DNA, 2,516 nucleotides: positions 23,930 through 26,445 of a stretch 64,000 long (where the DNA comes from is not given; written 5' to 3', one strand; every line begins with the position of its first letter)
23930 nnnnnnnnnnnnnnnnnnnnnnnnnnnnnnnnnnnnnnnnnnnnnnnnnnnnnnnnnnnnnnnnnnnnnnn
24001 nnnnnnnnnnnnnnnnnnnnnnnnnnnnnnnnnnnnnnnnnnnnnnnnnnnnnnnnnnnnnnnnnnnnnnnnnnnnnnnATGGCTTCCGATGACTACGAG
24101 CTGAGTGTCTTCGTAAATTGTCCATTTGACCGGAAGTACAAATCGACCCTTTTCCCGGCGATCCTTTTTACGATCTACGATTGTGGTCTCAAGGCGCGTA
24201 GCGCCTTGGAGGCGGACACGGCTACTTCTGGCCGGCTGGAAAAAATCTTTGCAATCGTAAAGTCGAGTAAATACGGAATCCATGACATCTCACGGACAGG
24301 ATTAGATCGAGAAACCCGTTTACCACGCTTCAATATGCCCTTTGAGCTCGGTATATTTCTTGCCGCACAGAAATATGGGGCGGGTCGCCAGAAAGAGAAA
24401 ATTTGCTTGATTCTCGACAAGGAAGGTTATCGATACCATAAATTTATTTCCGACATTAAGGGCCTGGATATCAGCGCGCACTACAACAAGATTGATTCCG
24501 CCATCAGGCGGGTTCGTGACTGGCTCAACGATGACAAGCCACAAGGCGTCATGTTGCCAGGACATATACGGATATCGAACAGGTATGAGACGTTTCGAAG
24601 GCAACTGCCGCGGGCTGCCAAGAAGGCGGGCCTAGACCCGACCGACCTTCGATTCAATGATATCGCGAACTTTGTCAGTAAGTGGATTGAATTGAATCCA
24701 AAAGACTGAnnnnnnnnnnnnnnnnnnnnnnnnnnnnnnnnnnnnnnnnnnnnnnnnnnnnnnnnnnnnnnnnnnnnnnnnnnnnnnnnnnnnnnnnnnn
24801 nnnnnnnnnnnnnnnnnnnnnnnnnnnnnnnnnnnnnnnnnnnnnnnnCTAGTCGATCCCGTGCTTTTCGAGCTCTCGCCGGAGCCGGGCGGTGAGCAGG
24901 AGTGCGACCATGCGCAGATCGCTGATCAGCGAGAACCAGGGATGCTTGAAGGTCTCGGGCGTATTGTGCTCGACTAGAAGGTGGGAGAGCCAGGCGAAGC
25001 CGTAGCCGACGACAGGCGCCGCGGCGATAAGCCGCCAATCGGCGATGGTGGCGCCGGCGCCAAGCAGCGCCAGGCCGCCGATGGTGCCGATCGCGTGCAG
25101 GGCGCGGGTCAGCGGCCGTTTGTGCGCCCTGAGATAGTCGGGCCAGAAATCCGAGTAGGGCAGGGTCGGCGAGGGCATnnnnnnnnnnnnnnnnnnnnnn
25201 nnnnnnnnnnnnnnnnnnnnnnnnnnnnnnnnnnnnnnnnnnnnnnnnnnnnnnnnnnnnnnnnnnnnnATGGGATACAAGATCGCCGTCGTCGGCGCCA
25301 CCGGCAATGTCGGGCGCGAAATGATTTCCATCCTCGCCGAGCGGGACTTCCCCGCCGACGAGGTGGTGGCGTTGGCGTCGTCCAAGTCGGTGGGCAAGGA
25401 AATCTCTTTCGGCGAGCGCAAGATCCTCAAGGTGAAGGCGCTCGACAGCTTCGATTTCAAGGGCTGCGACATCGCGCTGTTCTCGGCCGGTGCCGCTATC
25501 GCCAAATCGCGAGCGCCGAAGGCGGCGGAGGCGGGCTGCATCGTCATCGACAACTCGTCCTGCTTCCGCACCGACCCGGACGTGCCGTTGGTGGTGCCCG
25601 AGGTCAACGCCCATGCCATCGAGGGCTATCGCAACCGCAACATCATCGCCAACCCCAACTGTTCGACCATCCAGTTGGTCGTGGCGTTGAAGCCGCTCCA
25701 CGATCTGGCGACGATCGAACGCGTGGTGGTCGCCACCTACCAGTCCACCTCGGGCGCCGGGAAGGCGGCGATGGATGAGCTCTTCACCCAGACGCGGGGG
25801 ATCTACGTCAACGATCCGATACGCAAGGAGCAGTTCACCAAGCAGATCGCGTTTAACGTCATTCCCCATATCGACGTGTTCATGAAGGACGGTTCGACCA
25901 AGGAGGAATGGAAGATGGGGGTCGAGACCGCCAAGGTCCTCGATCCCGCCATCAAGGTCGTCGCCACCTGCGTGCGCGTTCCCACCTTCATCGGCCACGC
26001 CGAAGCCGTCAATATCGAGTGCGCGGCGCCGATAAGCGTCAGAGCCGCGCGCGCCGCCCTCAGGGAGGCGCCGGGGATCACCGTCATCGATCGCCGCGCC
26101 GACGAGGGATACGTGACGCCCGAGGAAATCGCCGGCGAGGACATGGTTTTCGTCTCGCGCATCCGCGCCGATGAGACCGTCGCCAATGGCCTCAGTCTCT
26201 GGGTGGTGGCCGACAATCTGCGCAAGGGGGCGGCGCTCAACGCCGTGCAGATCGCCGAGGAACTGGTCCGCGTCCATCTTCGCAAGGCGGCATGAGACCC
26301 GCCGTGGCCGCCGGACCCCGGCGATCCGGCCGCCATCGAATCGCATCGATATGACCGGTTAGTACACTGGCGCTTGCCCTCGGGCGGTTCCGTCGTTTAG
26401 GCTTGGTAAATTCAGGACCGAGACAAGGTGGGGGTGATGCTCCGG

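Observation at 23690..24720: Low-GC two-gene cassette between leuB and asd: tiny basic protein plus TIR/NDT-like Rossmannoid effector, a candidate new minimal defence or toxin module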

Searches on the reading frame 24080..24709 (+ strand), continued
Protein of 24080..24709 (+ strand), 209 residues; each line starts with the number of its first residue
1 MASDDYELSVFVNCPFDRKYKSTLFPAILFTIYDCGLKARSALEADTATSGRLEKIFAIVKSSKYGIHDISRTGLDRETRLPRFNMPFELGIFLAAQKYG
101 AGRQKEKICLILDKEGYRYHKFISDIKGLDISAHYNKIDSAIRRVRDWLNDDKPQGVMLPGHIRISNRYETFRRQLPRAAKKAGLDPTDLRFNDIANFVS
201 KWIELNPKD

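Call 99: predict_structure(alignment_id=A5)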
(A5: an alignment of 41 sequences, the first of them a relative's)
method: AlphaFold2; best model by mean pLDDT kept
length: 275 residues; sequences in the alignment: 41
mean_pLDDT: 80.2   pTM: 0.72
mean pLDDT of the five models: 80.2, 79.1, 78.6, 77.0, 67.1
residues with pLDDT >= 90: 143; 70-90: 44; 50-70: 69; < 50: 19
segments of 3 or more residues with pLDDT < 50: 25-32, 34-39
pLDDT, mean of each block of 10 residues (from residue 1): 54 56 46 46 57 52 65 92 94 96 83 84 95 83 67 93 94 90 72 92 97 93 97 97 95 95 87 59
secondary structure, 60 per line:
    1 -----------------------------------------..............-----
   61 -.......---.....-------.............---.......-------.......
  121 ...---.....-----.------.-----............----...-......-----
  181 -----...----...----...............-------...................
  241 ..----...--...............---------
elements in order: H42-55 H62-68 E72-76 H84-96 E100-103 H114-123 E127-131 H150-161 E170-175 E193-195 H200-214 H222-242 H252-266

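Call 100: search_protein_families(library=phrogs, proteins=[window:24080-24709:+, P0084, L087:5001-5594:+, L089:5001-5591:+], max_evalue=0.01)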
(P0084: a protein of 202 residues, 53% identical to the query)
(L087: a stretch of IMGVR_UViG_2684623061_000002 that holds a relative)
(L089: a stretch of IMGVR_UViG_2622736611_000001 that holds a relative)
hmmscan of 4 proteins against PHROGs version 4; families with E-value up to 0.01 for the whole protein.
window:24080-24709:+ (209 aa): 0 families

P0084 (202 aa): 0 families

L087:5001-5594:+ (198 aa): 0 families

L089:5001-5591:+ (197 aa): 1 family
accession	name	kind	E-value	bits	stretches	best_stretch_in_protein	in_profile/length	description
phrog_14725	-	unknown function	0.0045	18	1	89-143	23-73/95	-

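Call 101: search_dna_similar(query=window:24080-24709:+, collection=plasmids, mode=protein, max_rows=20)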
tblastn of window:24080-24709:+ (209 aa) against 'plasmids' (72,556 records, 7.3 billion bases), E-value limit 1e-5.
Records with a match: 17; places in all: 17; records where one place covers at least 80% of the query: 13.
Best place of each record, by identity: <60% 17.
By first word of the organism name: Bradyrhizobium 4; Sphingomonas 4; Sinorhizobium 4; Rhizobium 3; Microvirga 1; Sphingobium 1.
By predicted mobility (MOB-suite, as given by PLSDB): conjugative 8; non-mobilizable 6; mobilizable 3.
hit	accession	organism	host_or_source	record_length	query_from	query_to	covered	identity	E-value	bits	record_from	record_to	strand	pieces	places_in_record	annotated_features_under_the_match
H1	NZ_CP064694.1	Bradyrhizobium sp. 187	Acmispon strigosus,cell culture,root ...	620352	1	204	98%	48.0%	2e-56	199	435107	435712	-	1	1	hypothetical protein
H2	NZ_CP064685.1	Bradyrhizobium sp. CW1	Acmispon strigosus,cell culture,bulk ...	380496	1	204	98%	47.5%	4e-56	198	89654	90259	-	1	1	hypothetical protein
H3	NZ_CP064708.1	Bradyrhizobium sp. 131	Acmispon strigosus,cell culture,root ...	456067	1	204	98%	47.5%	4e-56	197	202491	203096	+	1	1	hypothetical protein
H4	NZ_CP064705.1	Bradyrhizobium sp. 155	Acmispon strigosus,cell culture,root ...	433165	1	204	98%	47.5%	3e-55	195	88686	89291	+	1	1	hypothetical protein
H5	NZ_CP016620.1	Microvirga ossetica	Vicia alpestris,cell culture,nodules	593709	10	207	95%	45.5%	8e-50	180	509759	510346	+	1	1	hypothetical protein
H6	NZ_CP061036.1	Sphingomonas aliaeris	whole organism,Pork steak,pork steak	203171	10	207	95%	44.4%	2e-46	170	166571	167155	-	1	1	hypothetical protein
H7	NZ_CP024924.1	Sphingomonas psychrotolerans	Leontopodium alpinum,cell,Tianshan ...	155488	1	203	97%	41.9%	2e-43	161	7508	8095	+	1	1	hypothetical protein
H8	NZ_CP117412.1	Sphingomonas naphthae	Single cell,Oil contaminated soil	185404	10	203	93%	43.8%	9e-45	165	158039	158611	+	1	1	hypothetical protein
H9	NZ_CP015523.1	Sphingomonas sp. NIC1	tobacco,whole organism,leaves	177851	10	203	93%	43.3%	3e-32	163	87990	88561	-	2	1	hypothetical protein (x2)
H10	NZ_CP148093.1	Rhizobium sp. T1470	Medicago sativa,cell culture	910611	10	203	93%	43.3%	2e-46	170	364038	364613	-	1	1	hypothetical protein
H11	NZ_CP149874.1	Rhizobium sp. T1473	-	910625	10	203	93%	43.3%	2e-46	170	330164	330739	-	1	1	hypothetical protein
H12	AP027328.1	Sphingobium sp. TomTYG64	-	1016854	6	199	93%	35.1%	9e-27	114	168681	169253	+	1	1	hypothetical protein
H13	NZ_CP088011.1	Rhizobium sp. T136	Melilotus albus,Cell culture,root nodule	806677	10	177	80%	31.7%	2e-17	87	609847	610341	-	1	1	none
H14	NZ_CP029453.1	Sinorhizobium fredii CCBAU 25509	Glycine soja,cell culture,plant root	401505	18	148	63%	38.2%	3e-19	92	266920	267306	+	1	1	none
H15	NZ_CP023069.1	Sinorhizobium sojae CCBAU 05684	G.max,nodule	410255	18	148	63%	38.2%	3e-19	92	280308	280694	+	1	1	none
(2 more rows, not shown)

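Call 102: search_dna_similar(query=window:24080-24709:+, collection=phages, mode=protein, max_rows=10)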
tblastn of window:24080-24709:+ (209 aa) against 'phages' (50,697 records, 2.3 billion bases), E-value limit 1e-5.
No match.

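Call 103: get_annotated_region(hit=H1, flank=4000)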
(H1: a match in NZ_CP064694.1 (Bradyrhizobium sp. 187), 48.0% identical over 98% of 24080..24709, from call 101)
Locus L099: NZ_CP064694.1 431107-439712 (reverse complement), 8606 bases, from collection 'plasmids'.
description: Bradyrhizobium sp. 187 plasmid p187_1, complete sequence
organism: Bradyrhizobium sp. 187 (NCBI taxid 2782655)
taxonomy: Bacteria; Pseudomonadota; Alphaproteobacteria; Hyphomicrobiales; Nitrobacteraceae; Bradyrhizobium; Bradyrhizobium sp. 187
host: -; source: Acmispon strigosus,cell culture,root nodule; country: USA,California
typing (MOB-suite, as given by PLSDB): non-mobilizable
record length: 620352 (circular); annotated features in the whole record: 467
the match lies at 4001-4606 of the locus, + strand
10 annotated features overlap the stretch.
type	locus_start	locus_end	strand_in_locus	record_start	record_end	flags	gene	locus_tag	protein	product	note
CDS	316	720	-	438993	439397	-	-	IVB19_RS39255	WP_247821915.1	DUF4236 domain-containing protein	-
CDS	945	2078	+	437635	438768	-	-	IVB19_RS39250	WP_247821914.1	hypothetical protein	-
CDS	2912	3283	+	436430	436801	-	-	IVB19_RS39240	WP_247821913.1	hypothetical protein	-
CDS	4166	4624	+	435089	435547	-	-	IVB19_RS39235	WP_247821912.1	hypothetical protein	-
CDS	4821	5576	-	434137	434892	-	-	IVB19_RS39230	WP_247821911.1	DUF2235 domain-containing protein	-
CDS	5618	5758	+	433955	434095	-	-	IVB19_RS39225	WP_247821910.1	hypothetical protein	-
CDS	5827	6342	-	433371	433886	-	-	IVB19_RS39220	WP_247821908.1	DUF2235 domain-containing protein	-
CDS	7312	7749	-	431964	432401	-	-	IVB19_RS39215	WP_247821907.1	hypothetical protein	-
CDS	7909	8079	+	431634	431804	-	-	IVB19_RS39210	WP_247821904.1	hypothetical protein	-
CDS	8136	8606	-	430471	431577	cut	-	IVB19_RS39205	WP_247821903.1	hypothetical protein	-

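Call 104: get_annotated_region(hit=H6, flank=4000)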
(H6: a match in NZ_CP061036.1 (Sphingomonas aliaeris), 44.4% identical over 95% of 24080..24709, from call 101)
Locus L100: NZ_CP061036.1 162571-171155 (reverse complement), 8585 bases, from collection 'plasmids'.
description: Sphingomonas aliaeris strain DH-S5 plasmid punnamed1, complete sequence
organism: Sphingomonas aliaeris (NCBI taxid 2759526)
taxonomy: Bacteria; Pseudomonadota; Alphaproteobacteria; Sphingomonadales; Sphingomonadaceae; Sphingomonas; Sphingomonas aliaeris
host: -; source: whole organism,Pork steak,pork steak; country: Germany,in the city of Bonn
typing (MOB-suite, as given by PLSDB): non-mobilizable; mating-pair formation MPF_F
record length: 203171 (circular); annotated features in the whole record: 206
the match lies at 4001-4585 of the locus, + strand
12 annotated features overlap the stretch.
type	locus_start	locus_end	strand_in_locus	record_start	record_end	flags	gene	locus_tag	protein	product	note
CDS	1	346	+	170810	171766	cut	-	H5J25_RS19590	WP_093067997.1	Mu transposase C-terminal domain-containing protein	-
CDS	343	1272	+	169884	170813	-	-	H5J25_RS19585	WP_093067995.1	TniB family NTP-binding protein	-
CDS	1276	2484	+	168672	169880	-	-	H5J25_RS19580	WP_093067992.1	TniQ family protein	-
CDS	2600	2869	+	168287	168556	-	-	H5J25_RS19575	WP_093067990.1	HU family DNA-binding protein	GO:0030261 - chromosome condensation [Evidence IEA]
CDS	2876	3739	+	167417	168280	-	-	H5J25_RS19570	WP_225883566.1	serine protease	GO:0006508 - proteolysis [Evidence IEA]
CDS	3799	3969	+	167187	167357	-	-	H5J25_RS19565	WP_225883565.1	hypothetical protein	-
CDS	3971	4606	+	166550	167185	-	-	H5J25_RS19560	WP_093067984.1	hypothetical protein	-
CDS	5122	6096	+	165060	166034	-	-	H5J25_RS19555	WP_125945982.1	sensor histidine kinase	GO:0007165 - signal transduction [Evidence IEA]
CDS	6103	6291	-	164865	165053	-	-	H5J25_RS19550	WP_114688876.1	hypothetical protein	-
CDS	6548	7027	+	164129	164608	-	-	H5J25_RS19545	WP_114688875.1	DUF892 family protein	-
CDS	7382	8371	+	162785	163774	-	-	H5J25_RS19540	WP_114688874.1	aldo/keto reductase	-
CDS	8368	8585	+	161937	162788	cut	-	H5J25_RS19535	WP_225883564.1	SDR family oxidoreductase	-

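Call 105: get_annotated_region(hit=H5, flank=4000)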
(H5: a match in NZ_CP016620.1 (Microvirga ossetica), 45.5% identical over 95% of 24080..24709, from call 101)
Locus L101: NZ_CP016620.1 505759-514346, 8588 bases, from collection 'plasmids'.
description: Microvirga ossetica strain V5/3m plasmid unnamed4, complete sequence
organism: Microvirga ossetica (NCBI taxid 1882682)
taxonomy: Bacteria; Pseudomonadota; Alphaproteobacteria; Hyphomicrobiales; Methylobacteriaceae; Microvirga; Microvirga ossetica
host: -; source: Vicia alpestris,cell culture,nodules; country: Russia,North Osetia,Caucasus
typing (MOB-suite, as given by PLSDB): non-mobilizable
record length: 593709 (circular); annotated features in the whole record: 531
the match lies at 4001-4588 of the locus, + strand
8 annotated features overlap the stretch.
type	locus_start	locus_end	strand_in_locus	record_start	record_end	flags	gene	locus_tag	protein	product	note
CDS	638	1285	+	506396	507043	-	-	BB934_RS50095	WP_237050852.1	hypothetical protein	-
CDS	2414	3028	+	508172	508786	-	-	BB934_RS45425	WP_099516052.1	peptidoglycan-binding domain-containing protein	-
CDS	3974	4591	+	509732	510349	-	-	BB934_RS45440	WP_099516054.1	hypothetical protein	-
CDS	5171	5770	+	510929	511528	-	-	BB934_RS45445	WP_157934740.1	M15 family metallopeptidase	-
CDS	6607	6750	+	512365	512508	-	-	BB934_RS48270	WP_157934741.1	hypothetical protein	-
CDS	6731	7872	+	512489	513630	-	-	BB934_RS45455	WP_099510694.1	IS3 family transposase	-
CDS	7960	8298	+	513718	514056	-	-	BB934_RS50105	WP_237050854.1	hypothetical protein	-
CDS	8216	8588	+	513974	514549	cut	-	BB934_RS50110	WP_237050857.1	IS630 family transposase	-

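Call 118: search_protein_families(library=pfam, proteins=[P0129, L100:3799-3969:+], max_evalue=0.001)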
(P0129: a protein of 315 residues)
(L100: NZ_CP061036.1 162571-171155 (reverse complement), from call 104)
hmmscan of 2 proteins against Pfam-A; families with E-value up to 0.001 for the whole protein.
P0129 (315 aa): 0 families

L100:3799-3969:+ (56 aa): 0 families

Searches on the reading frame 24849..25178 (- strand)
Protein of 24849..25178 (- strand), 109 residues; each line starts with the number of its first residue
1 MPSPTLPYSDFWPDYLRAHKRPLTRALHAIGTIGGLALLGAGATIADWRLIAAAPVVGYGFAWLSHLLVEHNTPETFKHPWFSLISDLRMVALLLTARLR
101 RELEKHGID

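Call 4: search_protein_families(library=pfam, proteins=[window:24849-25178:-], max_evalue=1)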
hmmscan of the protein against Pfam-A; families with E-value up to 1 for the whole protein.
window:24849-25178:- (109 aa): 1 family
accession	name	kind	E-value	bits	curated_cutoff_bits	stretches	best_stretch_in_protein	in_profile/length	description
PF06127.16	Mpo1-like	-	2.7e-27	95.2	24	1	8-98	4-94/95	2-hydroxy-palmitic acid dioxygenase Mpo1-like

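Call 6: search_protein_families(library=ncbifam, proteins=[window:24849-25178:-], max_evalue=1)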
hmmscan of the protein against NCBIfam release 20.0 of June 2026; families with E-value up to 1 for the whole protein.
window:24849-25178:- (109 aa): 0 families

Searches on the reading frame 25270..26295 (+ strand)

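Call 118: search_protein_families(library=pfam, proteins=[window:25270-26295:+], max_evalue=0.001)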
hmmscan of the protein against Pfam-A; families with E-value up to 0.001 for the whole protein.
window:25270-26295:+ (341 aa): 2 families
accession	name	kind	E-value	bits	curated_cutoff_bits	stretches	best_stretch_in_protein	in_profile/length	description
PF02774.23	Semialdhyde_dhC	-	3e-51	174.6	26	1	140-319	1-184/184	Semialdehyde dehydrogenase, dimerisation domain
PF01118.30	Semialdhyde_dh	-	9.3e-37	126.6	26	1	4-118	1-119/121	Semialdehyde dehydrogenase, NAD binding domain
